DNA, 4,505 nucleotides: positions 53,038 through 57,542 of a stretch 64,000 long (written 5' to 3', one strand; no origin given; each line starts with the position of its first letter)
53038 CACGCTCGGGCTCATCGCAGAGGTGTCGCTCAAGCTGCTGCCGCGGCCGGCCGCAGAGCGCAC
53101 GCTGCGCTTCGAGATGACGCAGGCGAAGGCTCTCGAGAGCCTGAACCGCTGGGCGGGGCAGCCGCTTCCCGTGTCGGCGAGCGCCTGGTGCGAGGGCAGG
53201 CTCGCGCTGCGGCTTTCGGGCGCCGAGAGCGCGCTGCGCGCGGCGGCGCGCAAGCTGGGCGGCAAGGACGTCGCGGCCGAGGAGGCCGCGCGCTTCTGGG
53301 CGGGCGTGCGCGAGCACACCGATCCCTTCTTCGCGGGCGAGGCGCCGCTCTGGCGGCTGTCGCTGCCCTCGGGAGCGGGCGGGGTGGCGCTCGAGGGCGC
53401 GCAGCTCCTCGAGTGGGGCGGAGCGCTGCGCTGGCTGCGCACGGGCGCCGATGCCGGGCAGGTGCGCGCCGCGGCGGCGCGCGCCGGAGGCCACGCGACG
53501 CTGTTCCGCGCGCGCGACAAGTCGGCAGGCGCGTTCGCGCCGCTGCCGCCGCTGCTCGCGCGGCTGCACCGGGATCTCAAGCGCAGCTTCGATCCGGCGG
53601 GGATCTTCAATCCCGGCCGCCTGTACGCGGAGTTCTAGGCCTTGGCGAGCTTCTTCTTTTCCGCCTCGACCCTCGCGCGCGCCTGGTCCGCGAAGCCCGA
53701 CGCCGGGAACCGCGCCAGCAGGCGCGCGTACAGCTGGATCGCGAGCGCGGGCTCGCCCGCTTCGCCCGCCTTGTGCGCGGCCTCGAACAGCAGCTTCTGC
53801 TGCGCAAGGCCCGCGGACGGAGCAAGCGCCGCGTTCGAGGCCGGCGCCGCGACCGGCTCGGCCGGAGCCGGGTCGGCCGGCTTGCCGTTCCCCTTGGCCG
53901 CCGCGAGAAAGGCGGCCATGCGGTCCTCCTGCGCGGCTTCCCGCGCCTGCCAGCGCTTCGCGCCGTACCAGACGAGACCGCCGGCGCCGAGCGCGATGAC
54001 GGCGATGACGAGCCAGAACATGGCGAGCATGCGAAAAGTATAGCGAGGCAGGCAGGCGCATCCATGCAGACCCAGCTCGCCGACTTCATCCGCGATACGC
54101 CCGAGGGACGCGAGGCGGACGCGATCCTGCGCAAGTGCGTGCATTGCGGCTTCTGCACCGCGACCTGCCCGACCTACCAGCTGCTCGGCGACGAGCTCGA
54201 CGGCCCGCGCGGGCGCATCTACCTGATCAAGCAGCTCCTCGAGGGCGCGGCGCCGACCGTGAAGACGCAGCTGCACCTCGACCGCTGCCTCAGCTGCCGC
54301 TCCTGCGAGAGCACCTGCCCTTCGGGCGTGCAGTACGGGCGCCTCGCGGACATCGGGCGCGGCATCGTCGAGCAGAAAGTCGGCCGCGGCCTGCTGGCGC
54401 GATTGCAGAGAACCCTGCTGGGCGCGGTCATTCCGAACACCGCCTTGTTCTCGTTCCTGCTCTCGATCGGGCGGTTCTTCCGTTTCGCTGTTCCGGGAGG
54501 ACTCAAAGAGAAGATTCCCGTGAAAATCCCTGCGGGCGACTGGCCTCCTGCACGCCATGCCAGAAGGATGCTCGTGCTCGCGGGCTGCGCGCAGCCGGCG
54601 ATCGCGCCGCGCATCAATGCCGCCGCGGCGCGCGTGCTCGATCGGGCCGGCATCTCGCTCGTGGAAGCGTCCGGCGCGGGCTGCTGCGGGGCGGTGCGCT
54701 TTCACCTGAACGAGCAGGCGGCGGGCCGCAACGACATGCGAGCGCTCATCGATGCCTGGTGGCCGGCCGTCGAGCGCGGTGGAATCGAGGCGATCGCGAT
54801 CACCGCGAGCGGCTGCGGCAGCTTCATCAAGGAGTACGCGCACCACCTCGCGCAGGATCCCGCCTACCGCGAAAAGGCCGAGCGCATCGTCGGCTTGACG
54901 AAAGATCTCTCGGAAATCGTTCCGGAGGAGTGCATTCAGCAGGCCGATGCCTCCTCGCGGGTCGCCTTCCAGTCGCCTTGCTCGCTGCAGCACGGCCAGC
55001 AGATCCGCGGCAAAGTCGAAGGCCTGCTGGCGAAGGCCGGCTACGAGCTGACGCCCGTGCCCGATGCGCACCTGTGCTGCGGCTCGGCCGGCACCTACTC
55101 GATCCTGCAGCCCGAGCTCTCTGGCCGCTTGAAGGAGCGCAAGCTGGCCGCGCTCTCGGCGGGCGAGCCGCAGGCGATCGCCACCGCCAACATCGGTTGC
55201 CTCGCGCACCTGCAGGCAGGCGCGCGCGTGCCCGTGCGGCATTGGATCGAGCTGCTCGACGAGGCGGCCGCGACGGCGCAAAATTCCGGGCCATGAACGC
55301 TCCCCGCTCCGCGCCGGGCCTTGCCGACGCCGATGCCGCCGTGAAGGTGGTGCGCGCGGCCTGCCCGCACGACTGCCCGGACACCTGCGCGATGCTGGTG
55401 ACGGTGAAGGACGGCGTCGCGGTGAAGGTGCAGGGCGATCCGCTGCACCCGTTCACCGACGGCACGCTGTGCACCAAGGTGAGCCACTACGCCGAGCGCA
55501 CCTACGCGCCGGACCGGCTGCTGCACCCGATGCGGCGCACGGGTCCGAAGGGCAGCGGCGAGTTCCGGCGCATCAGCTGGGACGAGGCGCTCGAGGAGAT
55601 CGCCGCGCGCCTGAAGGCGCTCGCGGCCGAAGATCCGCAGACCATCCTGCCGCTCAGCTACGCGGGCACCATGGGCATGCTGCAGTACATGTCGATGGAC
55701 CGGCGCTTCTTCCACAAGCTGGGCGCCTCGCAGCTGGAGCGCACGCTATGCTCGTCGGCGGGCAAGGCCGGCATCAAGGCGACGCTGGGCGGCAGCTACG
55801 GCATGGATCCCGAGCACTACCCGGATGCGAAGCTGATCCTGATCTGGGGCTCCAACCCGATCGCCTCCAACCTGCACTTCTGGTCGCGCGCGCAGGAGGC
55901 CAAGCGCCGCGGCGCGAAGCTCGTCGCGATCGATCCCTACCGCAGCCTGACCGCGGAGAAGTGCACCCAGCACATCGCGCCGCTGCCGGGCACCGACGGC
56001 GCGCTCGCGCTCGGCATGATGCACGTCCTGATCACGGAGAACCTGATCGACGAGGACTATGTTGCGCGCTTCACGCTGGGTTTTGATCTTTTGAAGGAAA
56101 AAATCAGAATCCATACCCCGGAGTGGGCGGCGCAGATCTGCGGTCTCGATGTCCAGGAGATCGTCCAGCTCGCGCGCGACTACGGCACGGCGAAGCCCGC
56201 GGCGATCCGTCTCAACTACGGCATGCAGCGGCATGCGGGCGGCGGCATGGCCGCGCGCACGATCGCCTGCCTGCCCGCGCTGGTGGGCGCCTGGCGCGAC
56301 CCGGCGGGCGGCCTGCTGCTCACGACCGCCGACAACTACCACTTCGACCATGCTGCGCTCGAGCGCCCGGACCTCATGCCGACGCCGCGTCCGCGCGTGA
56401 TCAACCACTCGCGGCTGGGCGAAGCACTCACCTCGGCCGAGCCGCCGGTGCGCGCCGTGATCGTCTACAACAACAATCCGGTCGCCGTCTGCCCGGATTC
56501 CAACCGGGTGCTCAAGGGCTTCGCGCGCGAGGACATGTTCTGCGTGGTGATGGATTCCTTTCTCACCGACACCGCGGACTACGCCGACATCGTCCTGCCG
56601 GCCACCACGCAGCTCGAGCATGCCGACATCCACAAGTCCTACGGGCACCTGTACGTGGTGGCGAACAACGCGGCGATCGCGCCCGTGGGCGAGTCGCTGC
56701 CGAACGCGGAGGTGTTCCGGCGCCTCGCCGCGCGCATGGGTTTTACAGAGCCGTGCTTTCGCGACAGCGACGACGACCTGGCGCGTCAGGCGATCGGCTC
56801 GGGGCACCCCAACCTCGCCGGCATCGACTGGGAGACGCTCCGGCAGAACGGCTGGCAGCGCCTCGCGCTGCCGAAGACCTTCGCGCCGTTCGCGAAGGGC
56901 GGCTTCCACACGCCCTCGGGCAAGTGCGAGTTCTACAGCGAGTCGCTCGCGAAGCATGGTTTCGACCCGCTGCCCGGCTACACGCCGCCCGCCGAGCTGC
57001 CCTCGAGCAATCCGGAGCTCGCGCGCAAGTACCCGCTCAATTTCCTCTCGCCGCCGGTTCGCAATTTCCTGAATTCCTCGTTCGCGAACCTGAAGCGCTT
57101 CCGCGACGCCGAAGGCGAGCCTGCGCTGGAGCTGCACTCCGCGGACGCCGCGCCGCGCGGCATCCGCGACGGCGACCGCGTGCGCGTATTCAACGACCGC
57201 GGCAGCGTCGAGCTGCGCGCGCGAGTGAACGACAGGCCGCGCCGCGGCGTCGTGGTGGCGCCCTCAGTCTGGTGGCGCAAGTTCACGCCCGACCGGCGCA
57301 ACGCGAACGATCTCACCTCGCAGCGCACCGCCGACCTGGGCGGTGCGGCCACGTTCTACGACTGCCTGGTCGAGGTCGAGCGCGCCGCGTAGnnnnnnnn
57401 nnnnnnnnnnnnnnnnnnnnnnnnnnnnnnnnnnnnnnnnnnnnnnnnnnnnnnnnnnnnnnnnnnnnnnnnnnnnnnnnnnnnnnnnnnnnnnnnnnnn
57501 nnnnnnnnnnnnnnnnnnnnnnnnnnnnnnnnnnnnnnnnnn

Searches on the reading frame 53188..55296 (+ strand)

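Call 46: search_protein_families(library=pfam, proteins=[window:53188-55296:+], max_evalue=0.00001)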
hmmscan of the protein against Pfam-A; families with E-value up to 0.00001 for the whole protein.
window:53188-55296:+ (702 aa): 9 families
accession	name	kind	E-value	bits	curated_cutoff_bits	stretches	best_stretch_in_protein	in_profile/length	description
PF02754.22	CCG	-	6.2e-21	74.7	20.6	2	592-676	1-85/85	Cysteine-rich domain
PF13183.11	Fer4_8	-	1e-11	45.6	27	1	314-381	2-68/68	4Fe-4S dicluster domain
PF12838.12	Fer4_7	-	5.9e-11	43.1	27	1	316-381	1-52/52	4Fe-4S dicluster domain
PF13534.11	Fer4_17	-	2.5e-10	41.2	22.2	1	316-381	1-60/61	4Fe-4S dicluster domain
PF13484.11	Fer4_16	-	1.4e-07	32.6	30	1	316-379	1-65/66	4Fe-4S double cluster binding domain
PF13237.11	Fer4_10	-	7.7e-07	29.4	25.5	0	315-378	7-53/53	4Fe-4S dicluster domain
PF12837.12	Fer4_6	-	1.2e-06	28.6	25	0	316-330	8-22/24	4Fe-4S binding domain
PF00037.32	Fer4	-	7.1e-06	26.1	21.1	0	316-329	7-20/24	4Fe-4S binding domain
PF12797.12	Fer4_2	-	7.3e-06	26.1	24.5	0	363-379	6-22/22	4Fe-4S binding domain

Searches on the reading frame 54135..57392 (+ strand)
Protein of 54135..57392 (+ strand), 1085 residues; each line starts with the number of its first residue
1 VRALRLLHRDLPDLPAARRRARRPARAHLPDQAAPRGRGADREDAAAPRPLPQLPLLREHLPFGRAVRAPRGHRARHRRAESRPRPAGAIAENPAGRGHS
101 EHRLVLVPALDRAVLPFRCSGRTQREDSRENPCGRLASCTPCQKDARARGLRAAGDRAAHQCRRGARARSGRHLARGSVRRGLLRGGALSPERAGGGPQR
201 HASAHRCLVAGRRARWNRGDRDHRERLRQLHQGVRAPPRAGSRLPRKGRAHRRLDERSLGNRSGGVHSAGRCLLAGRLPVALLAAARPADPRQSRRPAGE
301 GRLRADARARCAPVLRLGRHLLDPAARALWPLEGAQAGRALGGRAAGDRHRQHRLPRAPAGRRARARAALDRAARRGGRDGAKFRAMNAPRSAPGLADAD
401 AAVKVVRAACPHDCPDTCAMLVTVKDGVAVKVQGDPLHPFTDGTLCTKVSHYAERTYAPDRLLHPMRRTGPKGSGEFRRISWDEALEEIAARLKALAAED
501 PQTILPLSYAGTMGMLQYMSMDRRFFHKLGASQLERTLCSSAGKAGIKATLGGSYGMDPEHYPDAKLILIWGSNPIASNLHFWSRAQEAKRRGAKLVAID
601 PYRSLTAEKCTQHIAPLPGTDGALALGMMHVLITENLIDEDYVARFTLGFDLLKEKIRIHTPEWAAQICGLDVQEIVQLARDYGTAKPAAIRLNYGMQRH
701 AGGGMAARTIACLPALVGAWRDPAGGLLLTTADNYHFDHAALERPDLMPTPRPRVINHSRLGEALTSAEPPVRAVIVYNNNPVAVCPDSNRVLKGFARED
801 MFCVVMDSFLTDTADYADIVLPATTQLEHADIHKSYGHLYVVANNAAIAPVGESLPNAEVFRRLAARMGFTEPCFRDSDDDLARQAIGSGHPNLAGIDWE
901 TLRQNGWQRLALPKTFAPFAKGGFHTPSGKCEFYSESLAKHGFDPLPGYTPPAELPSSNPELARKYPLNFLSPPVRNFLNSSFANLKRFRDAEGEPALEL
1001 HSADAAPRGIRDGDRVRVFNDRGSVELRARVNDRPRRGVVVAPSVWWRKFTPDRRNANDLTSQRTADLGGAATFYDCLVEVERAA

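Call 46: search_protein_families(library=pfam, proteins=[window:54135-57392:+], max_evalue=0.00001)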
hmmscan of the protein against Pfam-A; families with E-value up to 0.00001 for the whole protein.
window:54135-57392:+ (1085 aa): 3 families
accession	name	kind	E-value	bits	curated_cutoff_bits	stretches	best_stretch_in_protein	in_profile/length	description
PF00384.28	Molybdopterin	-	1.8e-42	146.1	24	1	461-866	1-352/353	Molybdopterin oxidoreductase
PF01568.27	Molydop_binding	-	1.6e-26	93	26.8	1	969-1077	2-109/110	Molydopterin dinucleotide binding domain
PF04879.21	Molybdop_Fe4S4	-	3.4e-12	46.6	22.7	1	404-457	2-54/55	Molybdopterin oxidoreductase Fe4S4 domain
